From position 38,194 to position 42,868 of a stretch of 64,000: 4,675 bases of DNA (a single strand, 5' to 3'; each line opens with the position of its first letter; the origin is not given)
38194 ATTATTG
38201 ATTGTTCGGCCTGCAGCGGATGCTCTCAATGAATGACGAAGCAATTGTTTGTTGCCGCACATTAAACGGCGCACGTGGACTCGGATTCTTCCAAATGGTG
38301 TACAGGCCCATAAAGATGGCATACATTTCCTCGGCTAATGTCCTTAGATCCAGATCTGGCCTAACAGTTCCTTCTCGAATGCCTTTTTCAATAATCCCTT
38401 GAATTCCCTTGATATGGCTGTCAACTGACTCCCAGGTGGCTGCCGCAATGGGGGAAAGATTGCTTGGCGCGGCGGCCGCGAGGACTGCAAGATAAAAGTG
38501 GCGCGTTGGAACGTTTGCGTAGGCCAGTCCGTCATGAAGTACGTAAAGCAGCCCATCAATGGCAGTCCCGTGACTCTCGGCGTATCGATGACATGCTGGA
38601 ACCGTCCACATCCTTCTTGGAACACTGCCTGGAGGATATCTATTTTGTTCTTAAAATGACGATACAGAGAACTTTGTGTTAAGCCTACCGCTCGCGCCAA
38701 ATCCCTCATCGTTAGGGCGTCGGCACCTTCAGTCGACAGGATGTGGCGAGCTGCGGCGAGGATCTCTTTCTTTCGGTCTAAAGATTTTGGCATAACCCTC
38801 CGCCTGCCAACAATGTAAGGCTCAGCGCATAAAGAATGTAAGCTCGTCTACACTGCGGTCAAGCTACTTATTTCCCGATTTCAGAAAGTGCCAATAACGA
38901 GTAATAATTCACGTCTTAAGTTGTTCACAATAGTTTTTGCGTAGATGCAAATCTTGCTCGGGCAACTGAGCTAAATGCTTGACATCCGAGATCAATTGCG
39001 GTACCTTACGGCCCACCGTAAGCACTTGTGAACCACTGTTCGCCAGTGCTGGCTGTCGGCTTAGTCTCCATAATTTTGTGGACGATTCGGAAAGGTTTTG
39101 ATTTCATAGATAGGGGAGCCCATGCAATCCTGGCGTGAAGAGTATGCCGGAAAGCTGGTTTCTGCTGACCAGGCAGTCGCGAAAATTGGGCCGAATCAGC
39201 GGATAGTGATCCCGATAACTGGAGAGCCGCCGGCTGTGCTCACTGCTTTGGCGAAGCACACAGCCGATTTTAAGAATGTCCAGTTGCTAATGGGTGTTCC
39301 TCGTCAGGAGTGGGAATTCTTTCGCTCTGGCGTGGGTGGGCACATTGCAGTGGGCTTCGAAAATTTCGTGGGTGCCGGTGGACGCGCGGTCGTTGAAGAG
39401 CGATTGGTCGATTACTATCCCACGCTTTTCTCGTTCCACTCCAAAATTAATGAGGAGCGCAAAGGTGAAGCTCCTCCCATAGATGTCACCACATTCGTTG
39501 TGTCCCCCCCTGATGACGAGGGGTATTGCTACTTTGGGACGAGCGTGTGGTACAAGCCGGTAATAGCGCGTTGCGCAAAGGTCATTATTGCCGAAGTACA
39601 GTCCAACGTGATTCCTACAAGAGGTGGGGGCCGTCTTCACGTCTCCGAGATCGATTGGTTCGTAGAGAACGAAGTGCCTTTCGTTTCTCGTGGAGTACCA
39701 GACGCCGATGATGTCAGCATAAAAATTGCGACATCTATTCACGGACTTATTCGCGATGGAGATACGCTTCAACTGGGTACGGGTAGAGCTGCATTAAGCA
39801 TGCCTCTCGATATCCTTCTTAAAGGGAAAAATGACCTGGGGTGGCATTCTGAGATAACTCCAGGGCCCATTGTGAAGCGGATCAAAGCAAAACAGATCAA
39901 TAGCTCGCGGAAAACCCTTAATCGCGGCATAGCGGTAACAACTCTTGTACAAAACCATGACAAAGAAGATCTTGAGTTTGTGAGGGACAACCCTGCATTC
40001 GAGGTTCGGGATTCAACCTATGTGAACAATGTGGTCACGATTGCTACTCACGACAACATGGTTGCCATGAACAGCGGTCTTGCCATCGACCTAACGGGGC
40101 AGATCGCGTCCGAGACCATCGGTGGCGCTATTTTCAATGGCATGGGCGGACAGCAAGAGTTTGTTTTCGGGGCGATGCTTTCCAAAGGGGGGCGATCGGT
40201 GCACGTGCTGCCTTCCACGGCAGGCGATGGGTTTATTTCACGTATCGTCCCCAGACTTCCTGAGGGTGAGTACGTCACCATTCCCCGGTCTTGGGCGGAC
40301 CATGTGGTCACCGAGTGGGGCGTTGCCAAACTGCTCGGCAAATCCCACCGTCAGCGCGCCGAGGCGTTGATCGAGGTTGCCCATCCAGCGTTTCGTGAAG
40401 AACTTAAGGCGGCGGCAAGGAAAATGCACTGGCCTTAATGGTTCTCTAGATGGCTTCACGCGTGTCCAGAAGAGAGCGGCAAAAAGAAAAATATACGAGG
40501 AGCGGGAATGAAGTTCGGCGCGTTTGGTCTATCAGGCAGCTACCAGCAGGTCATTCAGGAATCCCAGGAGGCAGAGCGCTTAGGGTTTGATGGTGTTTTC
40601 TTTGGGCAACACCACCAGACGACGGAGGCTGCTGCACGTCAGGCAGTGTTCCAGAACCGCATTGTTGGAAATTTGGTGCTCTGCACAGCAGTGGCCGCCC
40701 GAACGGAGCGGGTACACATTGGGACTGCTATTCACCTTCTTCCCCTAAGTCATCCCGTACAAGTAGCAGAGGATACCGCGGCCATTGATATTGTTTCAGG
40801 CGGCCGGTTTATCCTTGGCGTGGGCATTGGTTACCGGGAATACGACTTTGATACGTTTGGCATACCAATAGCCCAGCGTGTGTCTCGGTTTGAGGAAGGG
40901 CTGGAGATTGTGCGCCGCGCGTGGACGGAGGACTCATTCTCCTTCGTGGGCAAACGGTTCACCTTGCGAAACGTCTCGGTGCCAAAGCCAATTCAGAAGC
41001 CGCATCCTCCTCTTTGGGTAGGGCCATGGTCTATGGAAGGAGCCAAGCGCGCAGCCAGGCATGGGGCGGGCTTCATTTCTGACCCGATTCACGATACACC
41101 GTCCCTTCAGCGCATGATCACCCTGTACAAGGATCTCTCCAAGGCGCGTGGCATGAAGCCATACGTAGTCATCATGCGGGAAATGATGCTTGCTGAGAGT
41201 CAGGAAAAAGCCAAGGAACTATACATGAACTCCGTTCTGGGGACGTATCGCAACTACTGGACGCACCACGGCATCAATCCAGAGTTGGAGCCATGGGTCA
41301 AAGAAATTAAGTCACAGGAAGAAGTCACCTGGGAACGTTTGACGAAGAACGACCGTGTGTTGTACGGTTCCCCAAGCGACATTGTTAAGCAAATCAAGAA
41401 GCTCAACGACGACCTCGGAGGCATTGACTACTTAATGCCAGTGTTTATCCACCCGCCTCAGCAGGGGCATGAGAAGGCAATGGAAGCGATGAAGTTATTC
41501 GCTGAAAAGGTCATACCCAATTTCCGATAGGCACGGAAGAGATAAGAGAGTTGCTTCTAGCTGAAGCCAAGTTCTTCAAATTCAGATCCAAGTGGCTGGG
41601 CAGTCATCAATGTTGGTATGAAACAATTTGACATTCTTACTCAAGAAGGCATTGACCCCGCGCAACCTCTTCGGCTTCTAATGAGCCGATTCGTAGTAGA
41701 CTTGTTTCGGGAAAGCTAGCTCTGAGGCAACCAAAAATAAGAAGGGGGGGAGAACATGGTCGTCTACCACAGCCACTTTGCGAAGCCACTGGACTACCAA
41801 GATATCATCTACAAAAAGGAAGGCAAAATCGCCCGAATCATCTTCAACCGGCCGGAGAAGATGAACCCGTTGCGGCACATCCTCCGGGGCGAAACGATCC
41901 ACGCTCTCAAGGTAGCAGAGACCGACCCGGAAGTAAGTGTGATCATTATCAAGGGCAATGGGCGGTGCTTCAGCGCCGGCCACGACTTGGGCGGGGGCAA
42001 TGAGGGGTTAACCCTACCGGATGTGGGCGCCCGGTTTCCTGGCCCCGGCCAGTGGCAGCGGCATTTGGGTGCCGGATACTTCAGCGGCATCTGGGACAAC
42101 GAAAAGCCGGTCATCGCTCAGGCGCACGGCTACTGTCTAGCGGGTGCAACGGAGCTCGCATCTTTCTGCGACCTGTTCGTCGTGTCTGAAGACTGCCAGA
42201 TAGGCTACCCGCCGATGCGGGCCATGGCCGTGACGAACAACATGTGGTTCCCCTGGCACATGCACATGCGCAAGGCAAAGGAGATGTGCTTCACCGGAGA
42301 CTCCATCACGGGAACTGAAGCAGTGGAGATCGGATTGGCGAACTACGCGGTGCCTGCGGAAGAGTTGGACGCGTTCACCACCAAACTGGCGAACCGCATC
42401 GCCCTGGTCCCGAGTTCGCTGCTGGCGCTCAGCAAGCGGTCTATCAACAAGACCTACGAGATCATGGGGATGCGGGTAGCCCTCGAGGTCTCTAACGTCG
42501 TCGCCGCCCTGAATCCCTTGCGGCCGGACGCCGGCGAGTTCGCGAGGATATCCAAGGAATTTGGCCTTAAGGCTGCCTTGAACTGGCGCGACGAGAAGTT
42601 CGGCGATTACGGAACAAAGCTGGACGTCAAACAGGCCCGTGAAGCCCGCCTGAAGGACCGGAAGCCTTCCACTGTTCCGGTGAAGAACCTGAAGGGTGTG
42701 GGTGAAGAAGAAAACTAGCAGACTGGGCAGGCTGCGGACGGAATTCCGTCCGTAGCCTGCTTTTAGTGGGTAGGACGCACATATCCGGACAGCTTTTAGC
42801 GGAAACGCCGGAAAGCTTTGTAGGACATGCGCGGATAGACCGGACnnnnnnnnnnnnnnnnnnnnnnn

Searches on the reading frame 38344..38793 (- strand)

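Call 23: search_protein_families(library=pfam, proteins=[window:38344-38793:-])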
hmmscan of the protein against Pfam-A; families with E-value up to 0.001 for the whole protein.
window:38344-38793:- (149 aa): 1 family
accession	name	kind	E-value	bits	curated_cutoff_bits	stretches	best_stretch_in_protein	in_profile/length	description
PF00440.29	TetR_N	-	6.1e-15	55.2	24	1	11-57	1-47/47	Bacterial regulatory proteins, tetR family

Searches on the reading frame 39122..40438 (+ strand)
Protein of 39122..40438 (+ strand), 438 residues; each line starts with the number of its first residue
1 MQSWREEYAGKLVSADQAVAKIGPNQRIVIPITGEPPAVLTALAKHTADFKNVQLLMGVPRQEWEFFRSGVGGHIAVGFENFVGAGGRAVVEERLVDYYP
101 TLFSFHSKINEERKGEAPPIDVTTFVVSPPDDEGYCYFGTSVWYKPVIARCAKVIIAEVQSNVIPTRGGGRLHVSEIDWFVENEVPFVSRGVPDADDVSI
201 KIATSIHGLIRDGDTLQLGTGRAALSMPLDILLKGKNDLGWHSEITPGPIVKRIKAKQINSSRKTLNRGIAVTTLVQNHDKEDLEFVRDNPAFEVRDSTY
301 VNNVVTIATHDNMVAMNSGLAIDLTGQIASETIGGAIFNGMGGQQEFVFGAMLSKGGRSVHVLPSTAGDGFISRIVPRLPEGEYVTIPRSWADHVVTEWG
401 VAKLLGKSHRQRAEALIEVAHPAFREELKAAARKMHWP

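Call 7: search_protein_families(library=pfam, proteins=[window:39122-40438:+])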
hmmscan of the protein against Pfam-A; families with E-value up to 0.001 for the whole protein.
window:39122-40438:+ (438 aa): 2 families
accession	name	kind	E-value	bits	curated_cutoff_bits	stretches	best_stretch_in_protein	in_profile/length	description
PF13336.12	AcetylCoA_hyd_C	-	1.1e-52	178.5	23.7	1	285-432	7-154/154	Acetyl-CoA hydrolase/transferase C-terminal domain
PF02550.21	AcetylCoA_hydro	-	1.1e-08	35.8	24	1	6-188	3-197/198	Acetyl-CoA hydrolase/transferase N-terminal domain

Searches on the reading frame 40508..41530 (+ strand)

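Call 7: search_protein_families(library=pfam, proteins=[window:40508-41530:+])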
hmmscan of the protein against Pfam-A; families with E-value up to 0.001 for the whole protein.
window:40508-41530:+ (340 aa): 1 family
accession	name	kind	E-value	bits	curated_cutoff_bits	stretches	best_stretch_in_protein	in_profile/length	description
PF00296.26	Bac_luciferase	-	7.6e-54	183.6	27.9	1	11-299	21-307/314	Luciferase-like monooxygenase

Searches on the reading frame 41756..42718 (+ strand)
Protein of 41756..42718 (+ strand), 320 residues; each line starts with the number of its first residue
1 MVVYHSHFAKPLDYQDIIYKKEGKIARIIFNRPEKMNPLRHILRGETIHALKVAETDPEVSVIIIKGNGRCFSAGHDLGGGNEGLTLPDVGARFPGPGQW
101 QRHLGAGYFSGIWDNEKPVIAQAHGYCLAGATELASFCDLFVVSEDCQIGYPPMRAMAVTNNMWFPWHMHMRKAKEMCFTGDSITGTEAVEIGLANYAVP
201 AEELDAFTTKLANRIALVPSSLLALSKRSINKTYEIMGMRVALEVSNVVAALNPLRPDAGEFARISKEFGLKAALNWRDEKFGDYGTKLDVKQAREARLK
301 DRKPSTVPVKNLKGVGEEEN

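Call 7: search_protein_families(library=pfam, proteins=[window:41756-42718:+])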
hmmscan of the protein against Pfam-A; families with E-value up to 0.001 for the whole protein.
window:41756-42718:+ (320 aa): 2 families
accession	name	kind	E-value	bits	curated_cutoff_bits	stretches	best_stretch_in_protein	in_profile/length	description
PF00378.25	ECH_1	-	2.3e-33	116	27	1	22-237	3-211/251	Enoyl-CoA hydratase/isomerase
PF16113.10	ECH_2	-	9e-17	62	27.2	1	26-214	2-187/335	Enoyl-CoA hydratase/isomerase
